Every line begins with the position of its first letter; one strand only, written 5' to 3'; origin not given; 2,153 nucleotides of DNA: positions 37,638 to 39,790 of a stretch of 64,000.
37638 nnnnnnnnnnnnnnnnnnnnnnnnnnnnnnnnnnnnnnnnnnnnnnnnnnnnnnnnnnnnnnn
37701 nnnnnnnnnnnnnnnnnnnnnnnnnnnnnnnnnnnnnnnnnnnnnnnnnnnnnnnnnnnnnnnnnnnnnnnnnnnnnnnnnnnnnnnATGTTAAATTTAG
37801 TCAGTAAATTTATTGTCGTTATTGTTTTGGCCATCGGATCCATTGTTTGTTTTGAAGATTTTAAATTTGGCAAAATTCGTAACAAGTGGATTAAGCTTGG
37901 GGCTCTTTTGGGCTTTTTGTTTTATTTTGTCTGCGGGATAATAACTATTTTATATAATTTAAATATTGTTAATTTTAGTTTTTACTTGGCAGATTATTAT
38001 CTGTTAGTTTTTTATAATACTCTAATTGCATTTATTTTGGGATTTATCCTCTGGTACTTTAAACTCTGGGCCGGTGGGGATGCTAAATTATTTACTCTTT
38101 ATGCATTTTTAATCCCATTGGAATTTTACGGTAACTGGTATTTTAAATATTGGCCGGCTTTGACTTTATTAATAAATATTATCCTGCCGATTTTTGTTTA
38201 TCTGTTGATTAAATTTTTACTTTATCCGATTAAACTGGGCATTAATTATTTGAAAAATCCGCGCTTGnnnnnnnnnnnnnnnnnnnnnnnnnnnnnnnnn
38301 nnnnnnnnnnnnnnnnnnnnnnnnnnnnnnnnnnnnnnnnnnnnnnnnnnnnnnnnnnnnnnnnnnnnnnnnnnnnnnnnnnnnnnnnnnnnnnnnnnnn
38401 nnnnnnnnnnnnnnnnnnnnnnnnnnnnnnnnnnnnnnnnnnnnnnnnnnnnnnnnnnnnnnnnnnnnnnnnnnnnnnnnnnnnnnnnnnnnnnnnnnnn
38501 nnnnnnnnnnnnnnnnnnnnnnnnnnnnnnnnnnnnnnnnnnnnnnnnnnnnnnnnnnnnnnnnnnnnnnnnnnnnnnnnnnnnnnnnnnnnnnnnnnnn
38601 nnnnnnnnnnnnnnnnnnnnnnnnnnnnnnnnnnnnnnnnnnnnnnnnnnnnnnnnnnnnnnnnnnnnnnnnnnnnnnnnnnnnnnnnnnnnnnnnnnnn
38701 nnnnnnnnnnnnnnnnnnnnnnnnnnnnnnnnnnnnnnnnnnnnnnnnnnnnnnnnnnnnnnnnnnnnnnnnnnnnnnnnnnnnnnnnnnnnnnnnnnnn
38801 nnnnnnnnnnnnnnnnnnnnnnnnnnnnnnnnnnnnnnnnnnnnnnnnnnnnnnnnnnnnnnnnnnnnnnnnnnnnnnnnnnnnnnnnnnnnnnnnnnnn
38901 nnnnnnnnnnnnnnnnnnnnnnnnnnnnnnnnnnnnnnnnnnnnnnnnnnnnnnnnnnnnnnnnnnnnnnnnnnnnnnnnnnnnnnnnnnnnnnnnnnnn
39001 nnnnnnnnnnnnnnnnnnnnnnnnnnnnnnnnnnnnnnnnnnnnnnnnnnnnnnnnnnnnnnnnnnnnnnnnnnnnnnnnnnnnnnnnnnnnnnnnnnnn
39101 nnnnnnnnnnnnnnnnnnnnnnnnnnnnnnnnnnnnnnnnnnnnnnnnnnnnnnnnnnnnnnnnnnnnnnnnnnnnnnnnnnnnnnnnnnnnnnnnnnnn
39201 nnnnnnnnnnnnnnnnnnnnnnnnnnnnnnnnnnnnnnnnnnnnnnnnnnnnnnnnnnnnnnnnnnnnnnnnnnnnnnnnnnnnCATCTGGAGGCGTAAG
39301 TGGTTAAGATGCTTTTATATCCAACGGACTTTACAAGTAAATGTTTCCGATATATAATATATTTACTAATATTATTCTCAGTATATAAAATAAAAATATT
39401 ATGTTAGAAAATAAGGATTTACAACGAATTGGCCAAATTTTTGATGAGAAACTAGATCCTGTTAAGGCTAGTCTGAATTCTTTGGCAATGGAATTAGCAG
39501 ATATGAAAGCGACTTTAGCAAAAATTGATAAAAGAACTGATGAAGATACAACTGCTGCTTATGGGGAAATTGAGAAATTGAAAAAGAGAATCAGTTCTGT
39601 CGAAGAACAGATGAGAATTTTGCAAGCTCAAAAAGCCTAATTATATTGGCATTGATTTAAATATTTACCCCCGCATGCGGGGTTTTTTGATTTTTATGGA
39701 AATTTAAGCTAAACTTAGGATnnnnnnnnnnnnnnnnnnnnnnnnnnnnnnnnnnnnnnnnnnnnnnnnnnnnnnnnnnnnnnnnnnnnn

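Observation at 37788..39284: Prepilin-peptidase (A24)-like domain fused to a large membrane/coiled-coil protein at the end of the rSAM array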

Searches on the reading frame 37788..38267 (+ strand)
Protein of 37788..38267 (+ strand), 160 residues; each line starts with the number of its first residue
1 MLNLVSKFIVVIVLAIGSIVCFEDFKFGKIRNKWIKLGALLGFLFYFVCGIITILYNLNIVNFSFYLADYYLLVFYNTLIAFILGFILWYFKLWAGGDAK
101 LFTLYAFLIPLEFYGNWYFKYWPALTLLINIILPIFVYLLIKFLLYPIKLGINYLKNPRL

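Call 48: search_solved_structures(query=A3, max_evalue=10, show_alignments=3)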
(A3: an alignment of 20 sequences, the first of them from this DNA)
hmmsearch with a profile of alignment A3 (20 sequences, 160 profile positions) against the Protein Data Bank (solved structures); distinct sequences matched with E-value up to 10: 0.

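Call 52: predict_structure(alignment_id=A3)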
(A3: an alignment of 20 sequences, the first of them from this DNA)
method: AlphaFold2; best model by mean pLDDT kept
length: 160 residues; sequences in the alignment: 20
mean_pLDDT: 88.4   pTM: 0.74
mean pLDDT of the five models: 88.4, 87.6, 87.5, 86.9, 85.1
residues with pLDDT >= 90: 103; 70-90: 49; 50-70: 8; < 50: 0
segments of 3 or more residues with pLDDT < 50: none
pLDDT, mean of each block of 10 residues (from residue 1): 86 92 91 93 93 95 90 91 92 90 92 69 76 83 93 86
secondary structure, 60 per line:
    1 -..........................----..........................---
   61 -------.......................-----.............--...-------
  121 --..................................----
elements in order: H2-27 H32-57 H68-90 H96-108 H123-156

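Call 54: fold_search(model_id=the predicted structure, library=pdb)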
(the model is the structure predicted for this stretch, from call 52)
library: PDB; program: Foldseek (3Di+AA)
matches with E <= 10: 0; with E <= 0.001: 0
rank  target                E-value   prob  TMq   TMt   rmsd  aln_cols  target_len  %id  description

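Call 72: search_protein_representatives(alignment_id=A3)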
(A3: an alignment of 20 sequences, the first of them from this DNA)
Query: 20 sequences, 160 profile positions. Proteins with E-value up to 0.001 (for the whole library): 1615; up to 1e-10: 1013; up to 1e-30: 229. The best 150 are listed.
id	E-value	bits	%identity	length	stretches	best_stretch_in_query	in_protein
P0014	9.4e-58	210.8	-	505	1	2-159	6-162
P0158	7.2e-52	191.7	-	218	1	3-160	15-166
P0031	8.7e-49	181.7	-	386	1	3-157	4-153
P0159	3.9e-45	169.8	-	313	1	5-155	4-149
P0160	4.1e-45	169.7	-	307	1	3-151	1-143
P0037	9.2e-44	165.4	-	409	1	2-155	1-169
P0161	6.4e-43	162.6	-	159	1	3-145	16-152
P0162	6.6e-43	162.6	-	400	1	3-158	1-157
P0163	4.9e-42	159.8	-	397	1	3-156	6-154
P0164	1.0e-41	158.7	-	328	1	3-152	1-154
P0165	1.3e-41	158.4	-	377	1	3-157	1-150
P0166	1.4e-41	158.3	-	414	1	3-159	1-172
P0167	3.3e-41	157.0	-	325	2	3-149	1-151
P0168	5.6e-41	156.3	-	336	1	3-146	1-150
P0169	6.2e-41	156.2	-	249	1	3-151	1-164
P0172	2.5e-40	154.2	-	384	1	3-155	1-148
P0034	6.8e-40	152.8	-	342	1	4-152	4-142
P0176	1.2e-39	152.0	-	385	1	7-157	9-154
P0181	2.9e-39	150.7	-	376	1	5-155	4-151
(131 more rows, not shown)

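Call 92: search_protein_families(library=pfam, proteins=[P0162, P0163, P0165, P0172, P0176, P0181], max_evalue=0.05)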
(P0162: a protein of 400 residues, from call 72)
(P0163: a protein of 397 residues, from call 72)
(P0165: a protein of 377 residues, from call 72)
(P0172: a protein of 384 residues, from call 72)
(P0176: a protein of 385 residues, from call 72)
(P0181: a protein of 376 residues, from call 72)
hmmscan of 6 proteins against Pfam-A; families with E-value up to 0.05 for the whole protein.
P0162 (400 aa): 1 family
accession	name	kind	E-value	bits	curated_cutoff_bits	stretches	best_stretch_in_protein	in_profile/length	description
PF01478.23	Peptidase_A24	-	8.4e-05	23.4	26.5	1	12-137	4-103/104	Type IV leader peptidase family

P0163 (397 aa): 1 family
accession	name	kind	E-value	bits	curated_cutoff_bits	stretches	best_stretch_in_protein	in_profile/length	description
PF01478.23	Peptidase_A24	-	0.0009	20.1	26.5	1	17-134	4-94/104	Type IV leader peptidase family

P0165 (377 aa): 3 families
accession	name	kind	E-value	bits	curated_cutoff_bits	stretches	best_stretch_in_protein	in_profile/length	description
PF01478.23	Peptidase_A24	-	4.6e-07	30.7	26.5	1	11-125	3-97/104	Type IV leader peptidase family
PF23243.1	HEAT_HEATR1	-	0.011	16.1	27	1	125-220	41-125/195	HEATR1-like, HEAT repeats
PF22950.1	DUF7026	-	0.032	14.3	28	0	17-33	16-32/50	Domain of unknown function (DUF7026)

P0172 (384 aa): 1 family
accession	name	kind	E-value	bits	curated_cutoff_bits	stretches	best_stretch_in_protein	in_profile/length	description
PF01478.23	Peptidase_A24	-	1.1e-06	29.4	26.5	1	11-131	3-102/104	Type IV leader peptidase family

P0176 (385 aa): 2 families
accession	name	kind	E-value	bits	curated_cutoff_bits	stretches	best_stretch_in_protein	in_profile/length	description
PF01478.23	Peptidase_A24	-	0.00077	20.3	26.5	1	16-133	4-89/104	Type IV leader peptidase family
PF20781.2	TssR_C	-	0.03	15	25.7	1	264-317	57-110/141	TssR C-terminal domain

P0181 (376 aa): 1 family
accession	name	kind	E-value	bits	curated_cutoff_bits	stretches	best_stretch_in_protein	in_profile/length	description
PF01478.23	Peptidase_A24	-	0.00045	21.1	26.5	1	13-135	4-92/104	Type IV leader peptidase family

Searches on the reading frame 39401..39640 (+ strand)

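Call 95: search_protein_families(library=pfam, proteins=[window:39401-39640:+], max_evalue=0.01)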
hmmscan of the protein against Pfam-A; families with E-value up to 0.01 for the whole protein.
window:39401-39640:+ (79 aa): 5 families
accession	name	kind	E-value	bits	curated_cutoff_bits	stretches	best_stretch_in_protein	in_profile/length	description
PF07926.17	TPR_MLP1_2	-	0.00043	20.7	36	1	15-77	63-125/129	TPR/MLP1/MLP2-like protein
PF06419.17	COG6_N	-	0.0012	19.3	27.4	1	14-76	31-96/114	Conserved oligomeric complex COG6, N-terminal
PF02403.27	Seryl_tRNA_N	-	0.0066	17.1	28.2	0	4-47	53-98/108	Seryl-tRNA synthetase N-terminal domain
PF22638.1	FlgK_D1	-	0.0077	16.3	28.6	0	21-77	42-98/233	Flagellar hook-associated protein FlgK helical domain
PF15898.10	PRKG1_interact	-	0.0086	17.1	32.4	1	16-77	18-78/101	cGMP-dependent protein kinase interacting domain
